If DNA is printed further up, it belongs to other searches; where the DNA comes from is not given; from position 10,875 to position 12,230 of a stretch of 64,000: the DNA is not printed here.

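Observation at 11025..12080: Unassignable 351-aa ORF translationally coupled to LanM: candidate new lanthipeptide-tailoring enzyme with a PT-barrel-like sequence pattern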

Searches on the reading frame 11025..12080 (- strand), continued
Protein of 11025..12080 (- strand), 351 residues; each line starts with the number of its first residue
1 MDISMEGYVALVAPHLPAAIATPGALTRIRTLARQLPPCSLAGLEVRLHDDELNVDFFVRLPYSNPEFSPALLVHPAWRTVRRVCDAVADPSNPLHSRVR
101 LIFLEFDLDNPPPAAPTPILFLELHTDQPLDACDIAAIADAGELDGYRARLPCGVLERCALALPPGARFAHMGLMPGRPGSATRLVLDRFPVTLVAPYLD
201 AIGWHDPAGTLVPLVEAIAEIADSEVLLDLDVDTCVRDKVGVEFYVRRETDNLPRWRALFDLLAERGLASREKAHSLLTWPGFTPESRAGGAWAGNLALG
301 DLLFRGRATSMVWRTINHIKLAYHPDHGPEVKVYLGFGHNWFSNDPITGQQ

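Call 43: list_cluster_members(proteins=[L006:10745-11872:+, window:11025-12080:-, P0013, P0009])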
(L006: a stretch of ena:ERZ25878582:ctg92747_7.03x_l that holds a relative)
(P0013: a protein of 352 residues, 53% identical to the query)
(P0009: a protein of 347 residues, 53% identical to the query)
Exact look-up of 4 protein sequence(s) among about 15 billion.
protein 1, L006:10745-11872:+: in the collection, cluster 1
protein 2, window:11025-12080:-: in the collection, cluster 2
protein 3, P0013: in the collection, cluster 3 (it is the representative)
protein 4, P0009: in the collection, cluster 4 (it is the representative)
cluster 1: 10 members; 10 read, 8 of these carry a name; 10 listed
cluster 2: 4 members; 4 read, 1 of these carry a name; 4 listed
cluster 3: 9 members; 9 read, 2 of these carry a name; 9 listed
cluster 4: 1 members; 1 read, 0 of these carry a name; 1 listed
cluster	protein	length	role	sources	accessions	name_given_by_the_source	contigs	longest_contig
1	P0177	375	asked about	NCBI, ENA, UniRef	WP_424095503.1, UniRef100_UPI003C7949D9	hypothetical protein [Moorena producens] | hypothetical protein n=1 Tax=Moorena producens TaxID=1155739 RepID=UPI003C7949D9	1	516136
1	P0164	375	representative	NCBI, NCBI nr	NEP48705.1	MAG: hypothetical protein F6K65_07655 [Moorea sp. SIO3C2] | hypothetical protein [Moorena sp. SIO3C2]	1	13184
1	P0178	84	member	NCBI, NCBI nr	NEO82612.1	MAG: hypothetical protein F6J99_43390 [Moorea sp. SIO4G3] | hypothetical protein [Moorena sp. SIO4G3]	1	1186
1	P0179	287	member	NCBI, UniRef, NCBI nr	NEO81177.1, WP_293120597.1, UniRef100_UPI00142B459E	hypothetical protein [Moorena sp. SIO4G3] | hypothetical protein n=1 Tax=Moorena sp. SIO4G3 TaxID=2607821 RepID=UPI00142B459E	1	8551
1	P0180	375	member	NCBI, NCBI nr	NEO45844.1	MAG: hypothetical protein F6K55_17635 [Moorea sp. SIO4A3] | hypothetical protein [Moorena sp. SIO4A3]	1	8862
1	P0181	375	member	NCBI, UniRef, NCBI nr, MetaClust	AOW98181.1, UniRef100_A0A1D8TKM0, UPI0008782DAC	hypothetical protein BJP34_00870 [Moorena producens PAL-8-15-08-1] | Uncharacterized protein n=2 Tax=Moorena TaxID=1155738 RepID=A0A1D8TKM0_9CYAN | status=active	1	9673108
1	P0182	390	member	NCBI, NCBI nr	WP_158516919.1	hypothetical protein [Moorena producens]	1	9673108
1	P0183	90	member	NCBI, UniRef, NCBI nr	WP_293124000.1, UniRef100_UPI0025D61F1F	hypothetical protein [Moorena sp. SIO4G3] | hypothetical protein n=1 Tax=Moorena sp. SIO4G3 TaxID=2607821 RepID=UPI0025D61F1F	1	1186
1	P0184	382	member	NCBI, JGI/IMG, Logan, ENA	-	-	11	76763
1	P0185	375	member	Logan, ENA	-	-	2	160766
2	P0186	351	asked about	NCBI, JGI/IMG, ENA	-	hypothetical protein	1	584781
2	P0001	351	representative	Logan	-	-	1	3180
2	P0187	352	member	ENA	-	-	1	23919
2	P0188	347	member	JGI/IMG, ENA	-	-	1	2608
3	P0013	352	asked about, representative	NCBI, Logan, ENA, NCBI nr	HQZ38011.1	MAG TPA: hypothetical protein PLH72_03135 [Vicinamibacterales bacterium] | hypothetical protein [Vicinamibacterales bacterium]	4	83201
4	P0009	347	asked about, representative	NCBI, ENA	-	-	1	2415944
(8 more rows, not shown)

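Call 50: search_solved_structures(query=A3, max_evalue=10, show_alignments=3)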
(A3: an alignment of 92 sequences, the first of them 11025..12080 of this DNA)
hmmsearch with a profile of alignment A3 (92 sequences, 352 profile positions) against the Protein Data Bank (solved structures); distinct sequences matched with E-value up to 10: 1.
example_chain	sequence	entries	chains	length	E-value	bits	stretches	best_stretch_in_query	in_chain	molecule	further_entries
3t4m_A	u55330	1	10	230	0.94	11.7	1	35-76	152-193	Soluble acetylcholine receptor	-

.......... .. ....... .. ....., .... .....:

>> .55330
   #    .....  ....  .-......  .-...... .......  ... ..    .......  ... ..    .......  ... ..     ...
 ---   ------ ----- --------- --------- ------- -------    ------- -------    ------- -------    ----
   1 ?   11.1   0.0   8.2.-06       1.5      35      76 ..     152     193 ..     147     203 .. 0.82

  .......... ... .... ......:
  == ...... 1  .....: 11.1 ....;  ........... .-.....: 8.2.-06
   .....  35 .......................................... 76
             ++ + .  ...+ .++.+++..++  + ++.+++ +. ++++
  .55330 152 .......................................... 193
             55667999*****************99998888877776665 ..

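Call 51: search_protein_families(library=pfam, alignment_id=A3, max_evalue=1)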
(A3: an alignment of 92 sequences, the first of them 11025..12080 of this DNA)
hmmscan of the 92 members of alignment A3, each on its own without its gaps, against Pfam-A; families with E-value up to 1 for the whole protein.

A. member 1, window:11025-12080:- (351 aa): 0 families

B. families by the number of members that match (of 92 scanned): 31 families (the first 25 are shown)
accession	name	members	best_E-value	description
PF25601.1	AAA_lid_14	2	0.067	AAA+ ATPase lid domain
PF20017.4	VMAP-M15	1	0.0043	vWA-MoxR associated protein middle region (VMAP-M) 15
PF20107.4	DUF6497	1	0.0069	Family of unknown function (DUF6497)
PF24851.1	DUF7725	1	0.0073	Domain of unknown function (DUF7725)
PF24752.1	DUF7697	1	0.0074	Family of unknown function (DUF7697)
PF23713.2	WH_Egal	1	0.0085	Egalitarian winged helix domain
PF00980.22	Rota_Capsid_VP6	1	0.055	Rotavirus major capsid protein VP6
PF23852.1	DUF7215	1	0.061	Family of unknown function (DUF7215)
PF02023.22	SCAN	1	0.066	SCAN domain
PF21148.3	NSUN5_fdxn-like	1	0.073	NOL1/NOP2/Sun domain family member 5, ferredoxin-like domain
PF11625.14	DUF3253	1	0.076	Protein of unknown function (DUF3253)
PF08825.15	E2_bind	1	0.079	E2 binding domain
PF06233.17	Usg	1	0.09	Usg-like family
PF09013.15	YopH_N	1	0.092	YopH, N-terminal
PF24999.1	LAMB4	1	0.11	Laminin subunit beta-4-like domain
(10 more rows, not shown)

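Call 54: find_related_loci(query=A2, collection=genome_contigs, flank=8000)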
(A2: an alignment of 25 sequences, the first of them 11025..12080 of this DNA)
Query A2 (351 aa) in genome_contigs; peptide patterns used: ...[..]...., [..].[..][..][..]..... (x = any residue, [..] = any of these).
29 stretches matched a pattern; 3 encode a relative of the query (tblastn E <= 1e-3); 3 distinct loci.
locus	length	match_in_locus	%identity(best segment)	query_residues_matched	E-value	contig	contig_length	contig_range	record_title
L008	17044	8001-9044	54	3-350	1e-119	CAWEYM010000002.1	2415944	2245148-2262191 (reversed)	MAG: uncultured Acidobacteriota bacterium isolate MFD05942.bin.1.97 genome assembly, contig: contig_17819, whole genome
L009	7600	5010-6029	51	3-342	4e-103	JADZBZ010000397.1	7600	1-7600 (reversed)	MAG: Acidobacteria bacterium isolate SJ70 c_000000924844, whole genome shotgun sequence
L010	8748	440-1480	36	1-349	1e-69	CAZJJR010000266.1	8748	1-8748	MAG TPA_asm: uncultured bacterium isolate SRP290908_co2_197 genome assembly, contig: NODE_12032_length_8748_cov_5.860347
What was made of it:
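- Tried and rejected: With the narrow alignment it returned only 3 genome loci (call 54), so I have no systematic taxonomic census.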

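Call 57: search_protein_families(library=pfam, proteins=[L010:431-2341:+, L010:2495-5035:+, L010:5294-6808:+], max_evalue=0.001)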
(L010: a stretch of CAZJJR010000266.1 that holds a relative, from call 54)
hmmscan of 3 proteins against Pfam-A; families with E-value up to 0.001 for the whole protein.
L010:431-2341:+ (636 aa): 9 families
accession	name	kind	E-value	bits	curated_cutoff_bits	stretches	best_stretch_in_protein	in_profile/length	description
PF08241.18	Methyltransf_11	-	2.7e-17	63.6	21.2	1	434-533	1-95/95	Methyltransferase domain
PF13649.12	Methyltransf_25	-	9e-16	58.8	27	1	433-529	1-97/97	Methyltransferase domain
PF02353.26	CMAS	-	3.4e-15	56.5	27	1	378-586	7-219/273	Mycolic acid cyclopropane synthetase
PF13847.12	Methyltransf_31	-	8.7e-13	48.6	27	1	428-550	2-127/145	Methyltransferase domain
PF01209.24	Ubie_methyltran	-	4.5e-08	33.2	20.1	1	422-536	40-154/233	ubiE/COQ5 methyltransferase family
PF08242.18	Methyltransf_12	-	2.3e-07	31.9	30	1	434-531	1-98/98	Methyltransferase domain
PF05148.21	Methyltransf_8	-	5.6e-05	23.6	27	1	483-582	107-200/219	Hypothetical methyltransferase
PF13489.12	Methyltransf_23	-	8.5e-05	22.8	27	1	427-550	20-127/164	Methyltransferase domain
PF20922.3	Anamorsin_N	-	0.00069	19.8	27.1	0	488-591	41-130/163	Anamorsin, N-terminal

L010:2495-5035:+ (846 aa): 1 family
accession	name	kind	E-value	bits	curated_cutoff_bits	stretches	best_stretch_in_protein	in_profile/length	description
PF05860.19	TPS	-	6.8e-69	233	33.5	1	34-289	1-250/252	TPS secretion domain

L010:5294-6808:+ (504 aa): 1 family
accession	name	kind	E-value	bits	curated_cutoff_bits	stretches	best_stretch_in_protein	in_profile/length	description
PF00512.31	HisKA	-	4.9e-07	30.2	26.9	1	264-314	4-56/66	His Kinase A (phospho-acceptor) domain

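Call 60: list_cluster_members(proteins=[P0092, P0102, P0147, P0173, P0112, P0036, P0028, P0029, P0030, P0031])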
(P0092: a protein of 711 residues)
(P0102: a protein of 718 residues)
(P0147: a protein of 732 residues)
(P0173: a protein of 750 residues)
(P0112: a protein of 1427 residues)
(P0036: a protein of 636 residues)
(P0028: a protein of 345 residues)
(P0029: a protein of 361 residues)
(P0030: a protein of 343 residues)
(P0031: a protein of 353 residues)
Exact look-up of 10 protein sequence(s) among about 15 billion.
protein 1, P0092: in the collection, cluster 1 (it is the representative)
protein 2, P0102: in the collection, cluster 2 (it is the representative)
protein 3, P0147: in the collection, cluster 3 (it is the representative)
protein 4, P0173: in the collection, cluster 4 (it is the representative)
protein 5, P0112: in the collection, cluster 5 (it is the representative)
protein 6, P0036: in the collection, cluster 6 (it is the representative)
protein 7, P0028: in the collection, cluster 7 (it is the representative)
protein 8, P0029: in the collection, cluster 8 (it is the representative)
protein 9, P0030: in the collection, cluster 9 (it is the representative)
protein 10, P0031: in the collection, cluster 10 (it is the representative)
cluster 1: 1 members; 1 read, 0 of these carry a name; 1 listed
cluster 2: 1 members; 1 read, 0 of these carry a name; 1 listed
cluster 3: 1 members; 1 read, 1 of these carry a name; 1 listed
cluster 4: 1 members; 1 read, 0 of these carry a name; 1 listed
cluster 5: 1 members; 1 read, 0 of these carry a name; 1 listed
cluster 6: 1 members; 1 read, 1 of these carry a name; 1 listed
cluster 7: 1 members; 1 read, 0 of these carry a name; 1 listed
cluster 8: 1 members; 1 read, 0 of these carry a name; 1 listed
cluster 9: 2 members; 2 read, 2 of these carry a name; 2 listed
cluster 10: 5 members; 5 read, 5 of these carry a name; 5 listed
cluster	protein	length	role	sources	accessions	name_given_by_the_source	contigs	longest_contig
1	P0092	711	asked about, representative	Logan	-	-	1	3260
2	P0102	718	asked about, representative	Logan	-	-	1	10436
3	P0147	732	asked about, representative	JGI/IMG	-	prenyltransferase/squalene oxidase-like repeat protein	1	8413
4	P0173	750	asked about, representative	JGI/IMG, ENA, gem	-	-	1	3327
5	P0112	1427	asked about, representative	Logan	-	-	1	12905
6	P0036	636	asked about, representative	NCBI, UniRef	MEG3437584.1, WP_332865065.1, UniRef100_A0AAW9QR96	methyltransferase domain-containing protein [Pannus brasiliensis CCIBt3594] | Methyltransferase domain-containing protein n=1 Tax=Pannus brasiliensis CCIBt3594 ...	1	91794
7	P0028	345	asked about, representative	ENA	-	-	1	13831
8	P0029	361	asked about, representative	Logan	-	-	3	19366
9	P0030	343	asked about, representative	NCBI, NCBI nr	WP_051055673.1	hypothetical protein [Allocoleopsis franciscana]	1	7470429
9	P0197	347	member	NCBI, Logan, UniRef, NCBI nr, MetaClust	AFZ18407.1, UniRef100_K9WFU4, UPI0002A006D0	hypothetical protein Mic7113_2615 [Allocoleopsis franciscana PCC 7113] | Uncharacterized protein n=2 Tax=Allocoleopsis TaxID=2886347 RepID=K9WFU4_9CYAN | status=active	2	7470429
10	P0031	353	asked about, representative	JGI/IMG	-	hypothetical protein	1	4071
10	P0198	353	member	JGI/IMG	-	hypothetical protein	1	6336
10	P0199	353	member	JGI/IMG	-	hypothetical protein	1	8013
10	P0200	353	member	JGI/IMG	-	hypothetical protein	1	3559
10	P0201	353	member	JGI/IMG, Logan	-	hypothetical protein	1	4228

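Call 61: find_encoding_contigs(protein=P0028, flank=7000, max_places=1)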
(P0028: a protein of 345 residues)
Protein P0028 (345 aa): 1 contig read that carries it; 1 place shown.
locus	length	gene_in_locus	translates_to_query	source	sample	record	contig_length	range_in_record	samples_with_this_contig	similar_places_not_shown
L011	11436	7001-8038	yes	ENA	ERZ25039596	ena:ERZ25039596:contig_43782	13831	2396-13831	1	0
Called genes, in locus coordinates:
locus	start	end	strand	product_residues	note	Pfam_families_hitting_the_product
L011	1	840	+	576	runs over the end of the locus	-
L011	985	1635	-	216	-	-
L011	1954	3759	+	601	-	PF00664:ABC_membrane, PF00005:ABC_tran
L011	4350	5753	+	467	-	PF00664:ABC_membrane (weak)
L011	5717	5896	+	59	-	-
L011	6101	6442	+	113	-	PF00027:cNMP_binding (weak)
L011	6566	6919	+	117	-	PF07862:Nif11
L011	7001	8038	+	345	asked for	-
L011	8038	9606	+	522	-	PF13575:DUF4135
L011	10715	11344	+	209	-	PF05147:LANC_like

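Call 62: find_encoding_contigs(protein=P0030, flank=8000, max_places=1)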
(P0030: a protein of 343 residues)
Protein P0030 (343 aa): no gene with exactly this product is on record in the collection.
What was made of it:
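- Tried and rejected: Look-up of the P0030 context (Allocoleopsis) failed (call 62).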

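Call 63: find_encoding_contigs(protein=P0102, flank=8000, max_places=1)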
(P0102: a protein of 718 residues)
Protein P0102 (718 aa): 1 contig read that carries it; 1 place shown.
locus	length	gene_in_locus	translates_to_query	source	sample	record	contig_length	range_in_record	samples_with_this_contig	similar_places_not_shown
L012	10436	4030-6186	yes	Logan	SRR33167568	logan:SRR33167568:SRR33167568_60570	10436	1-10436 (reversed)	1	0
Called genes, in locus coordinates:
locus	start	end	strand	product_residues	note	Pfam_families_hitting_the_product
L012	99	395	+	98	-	PF05402:PqqD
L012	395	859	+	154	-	PF13471:Transglut_core3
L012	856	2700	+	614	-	PF13522:GATase_6, PF13537:GATase_7, PF00733:Asn_synthase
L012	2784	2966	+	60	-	-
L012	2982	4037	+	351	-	PF07475:Hpr_kinase_C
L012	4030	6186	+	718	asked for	-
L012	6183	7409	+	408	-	PF00067:p450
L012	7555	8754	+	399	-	PF00067:p450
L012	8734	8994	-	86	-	PF07862:Nif11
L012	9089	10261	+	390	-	PF14907:NTP_transf_5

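Call 64: find_encoding_contigs(protein=P0112, flank=8000, max_places=1)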
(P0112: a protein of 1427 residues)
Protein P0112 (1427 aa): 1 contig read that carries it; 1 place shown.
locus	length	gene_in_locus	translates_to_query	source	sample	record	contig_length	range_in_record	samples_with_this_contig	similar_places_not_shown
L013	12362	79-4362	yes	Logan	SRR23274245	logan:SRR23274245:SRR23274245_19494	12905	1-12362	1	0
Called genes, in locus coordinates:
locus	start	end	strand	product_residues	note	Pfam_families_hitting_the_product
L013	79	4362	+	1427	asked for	PF13575:DUF4135, PF05147:LANC_like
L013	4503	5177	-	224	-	-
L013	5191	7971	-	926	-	PF00069:Pkinase, PF07714:PK_Tyr_Ser-Thr, PF01636:APH (weak), PF17874:TPR_MalT (faint), PF13424:TPR_12, PF13374:TPR_10 (weak), PF24885:TPR_NPHP3, PF13424:TPR_12, +5 more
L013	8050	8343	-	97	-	-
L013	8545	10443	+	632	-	-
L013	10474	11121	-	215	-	-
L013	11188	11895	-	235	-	-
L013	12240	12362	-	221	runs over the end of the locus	?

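Call 66: find_encoding_contigs(protein=window:11025-12080:-, flank=10000, max_places=3)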
Protein window:11025-12080:- (351 aa): 2 contigs read that carry it; 2 places shown.
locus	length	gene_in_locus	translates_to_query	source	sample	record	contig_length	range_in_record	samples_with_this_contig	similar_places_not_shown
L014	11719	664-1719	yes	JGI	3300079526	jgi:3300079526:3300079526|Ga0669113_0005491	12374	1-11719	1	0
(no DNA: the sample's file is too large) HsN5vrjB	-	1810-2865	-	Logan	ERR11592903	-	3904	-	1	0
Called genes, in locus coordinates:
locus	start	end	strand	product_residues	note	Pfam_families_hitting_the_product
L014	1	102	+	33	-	?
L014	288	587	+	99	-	PF07862:Nif11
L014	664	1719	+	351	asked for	-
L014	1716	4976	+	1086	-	PF13575:DUF4135, PF05147:LANC_like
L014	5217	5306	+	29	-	-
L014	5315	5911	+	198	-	PF06210:DUF1003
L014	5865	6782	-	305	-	PF01925:TauE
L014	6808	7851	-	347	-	PF00685:Sulfotransfer_1, PF13469:Sulfotransfer_3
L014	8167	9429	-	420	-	PF10282:Lactonase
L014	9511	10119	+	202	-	-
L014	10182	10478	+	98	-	-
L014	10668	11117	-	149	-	PF09980:DUF2214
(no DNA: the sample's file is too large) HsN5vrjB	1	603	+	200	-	?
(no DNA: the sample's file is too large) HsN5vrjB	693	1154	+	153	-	PF00027:cNMP_binding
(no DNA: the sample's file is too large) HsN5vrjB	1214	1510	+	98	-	PF07862:Nif11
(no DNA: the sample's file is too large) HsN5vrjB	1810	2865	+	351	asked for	-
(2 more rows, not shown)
